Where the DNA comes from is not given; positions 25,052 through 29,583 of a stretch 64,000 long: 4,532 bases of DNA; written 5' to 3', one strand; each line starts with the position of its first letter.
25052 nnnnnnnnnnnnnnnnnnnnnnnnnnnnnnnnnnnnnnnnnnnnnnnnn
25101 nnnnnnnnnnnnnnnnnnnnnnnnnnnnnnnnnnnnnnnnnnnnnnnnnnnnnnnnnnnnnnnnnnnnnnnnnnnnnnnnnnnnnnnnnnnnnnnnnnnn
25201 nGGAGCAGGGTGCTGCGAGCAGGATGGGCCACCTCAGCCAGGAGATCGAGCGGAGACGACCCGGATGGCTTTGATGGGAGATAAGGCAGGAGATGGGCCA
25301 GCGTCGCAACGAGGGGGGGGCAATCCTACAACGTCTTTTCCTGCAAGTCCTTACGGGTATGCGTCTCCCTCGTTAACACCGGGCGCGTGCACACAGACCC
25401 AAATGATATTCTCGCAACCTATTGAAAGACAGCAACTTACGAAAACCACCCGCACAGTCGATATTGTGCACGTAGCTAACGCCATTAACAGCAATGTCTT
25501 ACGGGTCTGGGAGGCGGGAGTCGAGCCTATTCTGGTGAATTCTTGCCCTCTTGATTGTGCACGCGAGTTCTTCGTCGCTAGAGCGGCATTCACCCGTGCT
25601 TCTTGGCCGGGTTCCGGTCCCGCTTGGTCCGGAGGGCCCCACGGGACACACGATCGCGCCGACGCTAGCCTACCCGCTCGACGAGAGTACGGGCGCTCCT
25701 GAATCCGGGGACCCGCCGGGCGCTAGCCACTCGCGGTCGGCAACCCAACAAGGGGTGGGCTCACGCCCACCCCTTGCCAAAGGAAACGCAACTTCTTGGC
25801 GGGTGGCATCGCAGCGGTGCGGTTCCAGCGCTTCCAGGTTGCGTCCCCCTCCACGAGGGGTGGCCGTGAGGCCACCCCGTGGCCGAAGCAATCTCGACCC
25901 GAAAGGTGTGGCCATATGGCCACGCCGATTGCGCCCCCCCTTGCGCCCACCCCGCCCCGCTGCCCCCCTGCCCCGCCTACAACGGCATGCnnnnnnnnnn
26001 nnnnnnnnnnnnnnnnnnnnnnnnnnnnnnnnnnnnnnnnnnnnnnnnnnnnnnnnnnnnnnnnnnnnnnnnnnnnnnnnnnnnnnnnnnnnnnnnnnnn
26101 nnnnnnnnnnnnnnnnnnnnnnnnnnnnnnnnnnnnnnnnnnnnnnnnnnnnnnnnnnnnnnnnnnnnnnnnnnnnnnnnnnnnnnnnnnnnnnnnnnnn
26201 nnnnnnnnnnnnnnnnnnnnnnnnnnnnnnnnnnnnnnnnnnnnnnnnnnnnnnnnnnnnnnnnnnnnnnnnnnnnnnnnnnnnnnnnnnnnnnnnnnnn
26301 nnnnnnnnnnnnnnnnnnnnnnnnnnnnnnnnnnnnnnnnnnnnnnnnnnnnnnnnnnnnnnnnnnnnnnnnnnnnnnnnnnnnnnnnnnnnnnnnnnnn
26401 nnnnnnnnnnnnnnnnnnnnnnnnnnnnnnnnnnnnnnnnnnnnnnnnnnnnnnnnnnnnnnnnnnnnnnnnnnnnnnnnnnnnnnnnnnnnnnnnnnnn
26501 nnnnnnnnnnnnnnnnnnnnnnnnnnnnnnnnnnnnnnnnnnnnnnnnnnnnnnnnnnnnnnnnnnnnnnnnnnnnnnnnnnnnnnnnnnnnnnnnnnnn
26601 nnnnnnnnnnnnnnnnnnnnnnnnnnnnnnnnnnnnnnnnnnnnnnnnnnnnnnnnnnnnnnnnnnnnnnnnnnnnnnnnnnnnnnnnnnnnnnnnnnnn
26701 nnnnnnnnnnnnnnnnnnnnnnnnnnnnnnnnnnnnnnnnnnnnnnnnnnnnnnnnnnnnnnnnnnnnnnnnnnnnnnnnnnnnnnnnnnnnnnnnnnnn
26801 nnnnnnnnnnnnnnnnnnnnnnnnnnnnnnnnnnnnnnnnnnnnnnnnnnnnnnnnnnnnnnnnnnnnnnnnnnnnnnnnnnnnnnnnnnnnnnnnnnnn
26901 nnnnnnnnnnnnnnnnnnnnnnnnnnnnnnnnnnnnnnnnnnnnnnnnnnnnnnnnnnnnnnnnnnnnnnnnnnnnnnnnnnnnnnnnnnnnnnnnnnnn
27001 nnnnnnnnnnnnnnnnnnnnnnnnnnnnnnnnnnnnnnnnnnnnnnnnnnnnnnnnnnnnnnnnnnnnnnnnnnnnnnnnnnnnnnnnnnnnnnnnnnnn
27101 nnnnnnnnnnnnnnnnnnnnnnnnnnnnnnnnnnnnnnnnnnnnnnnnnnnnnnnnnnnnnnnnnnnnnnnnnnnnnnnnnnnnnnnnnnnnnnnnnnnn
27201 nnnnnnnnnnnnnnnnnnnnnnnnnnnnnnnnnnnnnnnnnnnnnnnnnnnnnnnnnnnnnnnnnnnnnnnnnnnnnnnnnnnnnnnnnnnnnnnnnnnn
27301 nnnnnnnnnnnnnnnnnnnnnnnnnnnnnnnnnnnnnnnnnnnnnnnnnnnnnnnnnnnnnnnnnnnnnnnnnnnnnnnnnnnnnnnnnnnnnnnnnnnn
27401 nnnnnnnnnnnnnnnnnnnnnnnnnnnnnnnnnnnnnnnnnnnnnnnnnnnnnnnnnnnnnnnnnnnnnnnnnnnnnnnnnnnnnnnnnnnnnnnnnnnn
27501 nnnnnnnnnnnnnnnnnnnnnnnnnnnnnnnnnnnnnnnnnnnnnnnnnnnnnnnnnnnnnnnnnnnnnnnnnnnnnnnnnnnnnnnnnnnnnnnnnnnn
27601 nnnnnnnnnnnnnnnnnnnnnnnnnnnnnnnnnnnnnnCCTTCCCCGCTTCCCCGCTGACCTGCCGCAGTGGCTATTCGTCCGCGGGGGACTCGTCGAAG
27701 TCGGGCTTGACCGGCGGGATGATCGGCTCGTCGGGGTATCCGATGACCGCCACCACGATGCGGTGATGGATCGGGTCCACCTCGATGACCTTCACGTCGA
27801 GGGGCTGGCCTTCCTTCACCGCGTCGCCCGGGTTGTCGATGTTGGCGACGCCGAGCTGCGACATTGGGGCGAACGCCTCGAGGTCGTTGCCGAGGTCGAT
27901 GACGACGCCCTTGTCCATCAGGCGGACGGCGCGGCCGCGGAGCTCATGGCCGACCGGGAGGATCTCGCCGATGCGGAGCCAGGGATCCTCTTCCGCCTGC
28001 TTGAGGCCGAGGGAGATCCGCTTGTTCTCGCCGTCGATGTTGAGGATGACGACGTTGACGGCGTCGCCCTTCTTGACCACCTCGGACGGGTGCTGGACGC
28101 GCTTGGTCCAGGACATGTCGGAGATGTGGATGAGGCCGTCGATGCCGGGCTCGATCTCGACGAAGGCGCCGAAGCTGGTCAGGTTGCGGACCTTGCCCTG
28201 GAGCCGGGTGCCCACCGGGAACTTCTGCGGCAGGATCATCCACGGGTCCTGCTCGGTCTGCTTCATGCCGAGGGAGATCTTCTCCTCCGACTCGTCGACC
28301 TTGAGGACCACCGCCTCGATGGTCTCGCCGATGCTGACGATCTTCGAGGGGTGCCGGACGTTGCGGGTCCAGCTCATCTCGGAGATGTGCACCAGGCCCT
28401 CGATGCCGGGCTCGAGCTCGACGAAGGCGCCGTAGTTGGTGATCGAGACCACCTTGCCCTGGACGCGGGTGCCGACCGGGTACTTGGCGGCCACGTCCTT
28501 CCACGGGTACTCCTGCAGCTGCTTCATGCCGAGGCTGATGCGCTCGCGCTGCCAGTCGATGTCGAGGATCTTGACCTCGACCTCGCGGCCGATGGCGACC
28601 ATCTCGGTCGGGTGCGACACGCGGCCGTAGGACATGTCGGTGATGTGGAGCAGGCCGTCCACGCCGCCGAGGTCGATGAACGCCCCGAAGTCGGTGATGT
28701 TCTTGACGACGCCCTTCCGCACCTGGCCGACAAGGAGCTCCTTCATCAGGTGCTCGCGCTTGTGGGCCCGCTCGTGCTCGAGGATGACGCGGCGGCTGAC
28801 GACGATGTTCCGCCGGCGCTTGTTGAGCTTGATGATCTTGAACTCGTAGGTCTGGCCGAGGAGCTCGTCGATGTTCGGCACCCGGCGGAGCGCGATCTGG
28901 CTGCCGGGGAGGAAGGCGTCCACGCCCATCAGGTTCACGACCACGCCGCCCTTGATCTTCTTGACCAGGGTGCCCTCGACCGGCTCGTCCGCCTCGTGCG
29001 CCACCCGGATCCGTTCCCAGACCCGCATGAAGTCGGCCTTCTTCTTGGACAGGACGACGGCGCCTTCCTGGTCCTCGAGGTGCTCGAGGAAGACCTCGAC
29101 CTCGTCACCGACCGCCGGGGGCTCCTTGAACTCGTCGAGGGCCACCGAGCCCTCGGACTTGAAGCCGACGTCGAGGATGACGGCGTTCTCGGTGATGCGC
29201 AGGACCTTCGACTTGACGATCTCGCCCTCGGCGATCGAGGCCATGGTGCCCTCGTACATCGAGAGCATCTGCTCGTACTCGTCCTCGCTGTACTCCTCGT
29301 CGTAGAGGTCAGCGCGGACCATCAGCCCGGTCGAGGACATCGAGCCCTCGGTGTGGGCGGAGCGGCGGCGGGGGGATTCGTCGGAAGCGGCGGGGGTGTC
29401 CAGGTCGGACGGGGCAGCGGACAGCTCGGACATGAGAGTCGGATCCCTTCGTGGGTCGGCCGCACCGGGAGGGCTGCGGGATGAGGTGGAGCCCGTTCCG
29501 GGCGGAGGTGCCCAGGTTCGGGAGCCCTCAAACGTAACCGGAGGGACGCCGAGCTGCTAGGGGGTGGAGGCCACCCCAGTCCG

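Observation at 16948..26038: Rhs toxin island bracketed by three copies of the pccB 3' end (tandem att-like layout) with no recombinase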

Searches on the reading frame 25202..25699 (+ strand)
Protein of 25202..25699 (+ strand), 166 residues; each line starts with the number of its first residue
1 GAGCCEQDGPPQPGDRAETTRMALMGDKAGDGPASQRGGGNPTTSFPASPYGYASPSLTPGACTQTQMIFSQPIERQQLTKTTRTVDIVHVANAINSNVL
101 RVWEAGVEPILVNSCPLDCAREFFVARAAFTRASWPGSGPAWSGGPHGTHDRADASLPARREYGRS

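Call 58: search_protein_families(library=pfam, proteins=[window:25202-25699:+], max_evalue=1)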
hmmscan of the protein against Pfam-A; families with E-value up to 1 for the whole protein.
window:25202-25699:+ (166 aa): 1 family
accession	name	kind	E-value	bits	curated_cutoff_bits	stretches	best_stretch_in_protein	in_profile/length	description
PF10956.13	DUF2756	-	0.13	13.1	21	1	52-104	30-82/105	Protein of unknown function (DUF2756)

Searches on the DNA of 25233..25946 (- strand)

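Call 55: search_dna_similar(query=window:25233-25946:-, collection=plasmids, mode=distant, max_evalue=0.001, max_rows=10)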
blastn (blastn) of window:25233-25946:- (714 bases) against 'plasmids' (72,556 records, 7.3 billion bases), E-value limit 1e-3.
No match.

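Call 56: search_dna_similar(query=window:25233-25946:-, collection=phages, mode=distant, max_evalue=0.001, max_rows=10)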
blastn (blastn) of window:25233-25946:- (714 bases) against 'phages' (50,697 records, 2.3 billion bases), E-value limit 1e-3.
No match.
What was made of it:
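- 25233..25577 (-): AT-rich arm (about 56% GC) between copy B and the activator gene. It carries repeated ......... and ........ motifs and is the likely promoter or regulatory region of the activator. No match in plasmids or phages (calls 55, 56).
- On Prophage: No match in phage records (call 56).
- Tried and rejected: The AT-rich arm, X' and the remnant against plasmids and phages in distant mode: no match (calls 55, 56).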

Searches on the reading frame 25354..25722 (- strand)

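Call 58: search_protein_families(library=pfam, proteins=[window:25354-25722:-], max_evalue=1)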
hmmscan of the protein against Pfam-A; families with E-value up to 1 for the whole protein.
window:25354-25722:- (123 aa): 1 family
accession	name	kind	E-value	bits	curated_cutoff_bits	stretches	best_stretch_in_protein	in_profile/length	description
PF19441.4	ASTN_1_2_N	-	0.011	14.7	27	1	38-101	255-316/555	Astrotactin 1/2 N-terminal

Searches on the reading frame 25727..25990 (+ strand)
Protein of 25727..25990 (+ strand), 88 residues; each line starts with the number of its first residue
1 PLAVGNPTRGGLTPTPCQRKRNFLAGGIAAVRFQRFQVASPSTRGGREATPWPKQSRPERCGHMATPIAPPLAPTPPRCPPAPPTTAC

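Call 58: search_protein_families(library=pfam, proteins=[window:25727-25990:+], max_evalue=1)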
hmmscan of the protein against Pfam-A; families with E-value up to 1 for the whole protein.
window:25727-25990:+ (88 aa): 0 families

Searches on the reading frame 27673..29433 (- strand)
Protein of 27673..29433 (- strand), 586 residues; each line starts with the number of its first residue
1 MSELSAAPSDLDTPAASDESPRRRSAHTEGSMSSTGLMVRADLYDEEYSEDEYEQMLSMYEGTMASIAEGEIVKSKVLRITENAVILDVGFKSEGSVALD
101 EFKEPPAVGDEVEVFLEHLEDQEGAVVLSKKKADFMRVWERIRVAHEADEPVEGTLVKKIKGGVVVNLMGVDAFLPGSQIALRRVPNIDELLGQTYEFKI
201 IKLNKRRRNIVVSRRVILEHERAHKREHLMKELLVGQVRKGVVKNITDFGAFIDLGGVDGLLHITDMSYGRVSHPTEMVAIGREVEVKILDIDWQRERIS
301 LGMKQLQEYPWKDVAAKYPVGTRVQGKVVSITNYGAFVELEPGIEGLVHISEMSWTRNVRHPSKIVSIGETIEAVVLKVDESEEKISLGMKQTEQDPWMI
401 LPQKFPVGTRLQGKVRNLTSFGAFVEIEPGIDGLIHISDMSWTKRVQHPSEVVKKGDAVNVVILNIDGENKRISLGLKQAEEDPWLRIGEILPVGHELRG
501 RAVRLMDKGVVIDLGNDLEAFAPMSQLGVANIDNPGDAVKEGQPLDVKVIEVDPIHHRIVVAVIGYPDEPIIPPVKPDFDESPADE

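Call 6: search_protein_families(library=pfam, proteins=[window:27673-29433:-], max_evalue=0.01)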
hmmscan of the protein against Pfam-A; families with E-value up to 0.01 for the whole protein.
window:27673-29433:- (586 aa): 6 families
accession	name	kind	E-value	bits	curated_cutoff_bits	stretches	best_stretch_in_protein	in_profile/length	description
PF00575.29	S1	-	8.7e-90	295.6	22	6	318-391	2-74/74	S1 RNA binding domain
PF23459.1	S1_RRP5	-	4.3e-26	91.7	27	2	321-387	4-69/72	RRP5 S1 domain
PF21710.3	Spt6_S1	-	5.7e-14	52.6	27.5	1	327-390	23-86/91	Spt6, S1/OB domain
PF13509.12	S1_2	-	2.3e-11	44.1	21.8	1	70-116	2-48/61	S1 domain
PF17092.11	PCB_OB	-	1.2e-06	29.7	27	0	367-462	30-96/111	Penicillin-binding protein OB-like domain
PF18614.7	RNase_II_C_S1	-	0.0027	18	26.6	0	536-562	31-57/59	RNase II-type exonuclease C-terminal S1 domain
